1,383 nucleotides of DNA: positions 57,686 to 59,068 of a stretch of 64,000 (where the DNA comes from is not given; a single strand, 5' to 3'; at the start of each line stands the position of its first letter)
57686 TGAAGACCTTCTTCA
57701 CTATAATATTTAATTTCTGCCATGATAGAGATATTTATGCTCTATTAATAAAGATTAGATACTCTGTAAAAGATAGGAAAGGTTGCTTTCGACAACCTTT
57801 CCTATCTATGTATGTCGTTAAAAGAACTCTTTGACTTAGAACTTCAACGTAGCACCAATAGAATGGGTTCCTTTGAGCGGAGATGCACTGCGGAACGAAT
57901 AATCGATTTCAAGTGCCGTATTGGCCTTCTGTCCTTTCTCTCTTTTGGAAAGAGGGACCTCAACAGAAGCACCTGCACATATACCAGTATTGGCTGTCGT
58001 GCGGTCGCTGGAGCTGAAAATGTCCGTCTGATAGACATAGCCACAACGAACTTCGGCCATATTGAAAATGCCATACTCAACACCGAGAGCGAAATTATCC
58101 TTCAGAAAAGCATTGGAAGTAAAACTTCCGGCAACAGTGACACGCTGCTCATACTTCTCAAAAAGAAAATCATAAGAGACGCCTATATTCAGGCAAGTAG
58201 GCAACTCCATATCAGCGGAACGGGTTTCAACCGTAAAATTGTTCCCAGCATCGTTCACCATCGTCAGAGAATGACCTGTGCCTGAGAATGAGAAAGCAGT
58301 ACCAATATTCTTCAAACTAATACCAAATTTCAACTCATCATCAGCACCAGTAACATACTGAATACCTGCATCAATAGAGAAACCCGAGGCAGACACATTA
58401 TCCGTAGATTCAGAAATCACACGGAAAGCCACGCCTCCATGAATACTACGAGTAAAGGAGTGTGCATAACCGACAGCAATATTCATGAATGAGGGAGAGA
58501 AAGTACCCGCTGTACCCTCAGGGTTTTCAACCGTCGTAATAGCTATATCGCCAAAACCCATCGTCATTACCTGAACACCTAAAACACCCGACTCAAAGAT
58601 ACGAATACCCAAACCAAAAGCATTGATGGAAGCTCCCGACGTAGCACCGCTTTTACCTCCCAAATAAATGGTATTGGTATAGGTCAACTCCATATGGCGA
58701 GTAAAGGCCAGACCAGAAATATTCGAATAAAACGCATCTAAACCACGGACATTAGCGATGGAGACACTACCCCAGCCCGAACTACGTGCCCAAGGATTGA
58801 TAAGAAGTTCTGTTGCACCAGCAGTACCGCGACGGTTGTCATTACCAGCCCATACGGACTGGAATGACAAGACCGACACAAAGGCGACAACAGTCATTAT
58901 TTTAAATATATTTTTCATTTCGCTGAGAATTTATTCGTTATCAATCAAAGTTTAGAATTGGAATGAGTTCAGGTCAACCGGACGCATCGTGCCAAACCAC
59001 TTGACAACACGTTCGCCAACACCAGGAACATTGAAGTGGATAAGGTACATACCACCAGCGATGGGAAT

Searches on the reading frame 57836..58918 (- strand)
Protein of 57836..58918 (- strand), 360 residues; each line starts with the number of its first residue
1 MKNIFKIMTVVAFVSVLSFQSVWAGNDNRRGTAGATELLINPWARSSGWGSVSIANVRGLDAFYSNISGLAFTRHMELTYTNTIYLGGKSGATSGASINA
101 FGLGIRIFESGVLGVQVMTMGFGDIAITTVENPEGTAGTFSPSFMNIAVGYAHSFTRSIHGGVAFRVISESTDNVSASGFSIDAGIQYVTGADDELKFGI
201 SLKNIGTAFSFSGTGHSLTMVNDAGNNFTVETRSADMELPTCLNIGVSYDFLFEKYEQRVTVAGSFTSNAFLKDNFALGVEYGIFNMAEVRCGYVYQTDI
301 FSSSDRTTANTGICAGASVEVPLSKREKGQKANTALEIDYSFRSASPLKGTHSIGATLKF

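Call 18: search_protein_families(library=pfam, proteins=[window:57836-58918:-], max_evalue=0.001)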
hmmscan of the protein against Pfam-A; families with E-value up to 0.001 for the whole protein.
window:57836-58918:- (360 aa): 1 family
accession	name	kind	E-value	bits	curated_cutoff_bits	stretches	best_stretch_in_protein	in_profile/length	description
PF19572.5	PorV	-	6.7e-05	23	27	1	27-263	5-230/243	Type IX secretion system protein PorV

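Call 20: search_protein_families(library=ncbifam, proteins=[window:57836-58918:-], max_evalue=0.01)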
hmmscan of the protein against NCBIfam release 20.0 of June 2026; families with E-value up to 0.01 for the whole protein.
window:57836-58918:- (360 aa): 3 families
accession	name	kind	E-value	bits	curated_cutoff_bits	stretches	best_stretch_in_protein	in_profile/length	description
NF033709.1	PorV_fam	subfamily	1.7e-34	119.9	90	1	33-360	2-326/326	PorV/PorQ family protein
NF033711.1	T9SS_PorQ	equivalog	1.3e-13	50.7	220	1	104-321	89-308/335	type IX secretion system protein PorQ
NF033710.1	T9SS_OM_PorV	equivalog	8e-13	48.3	250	1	16-258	7-238/367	type IX secretion system outer membrane channel protein PorV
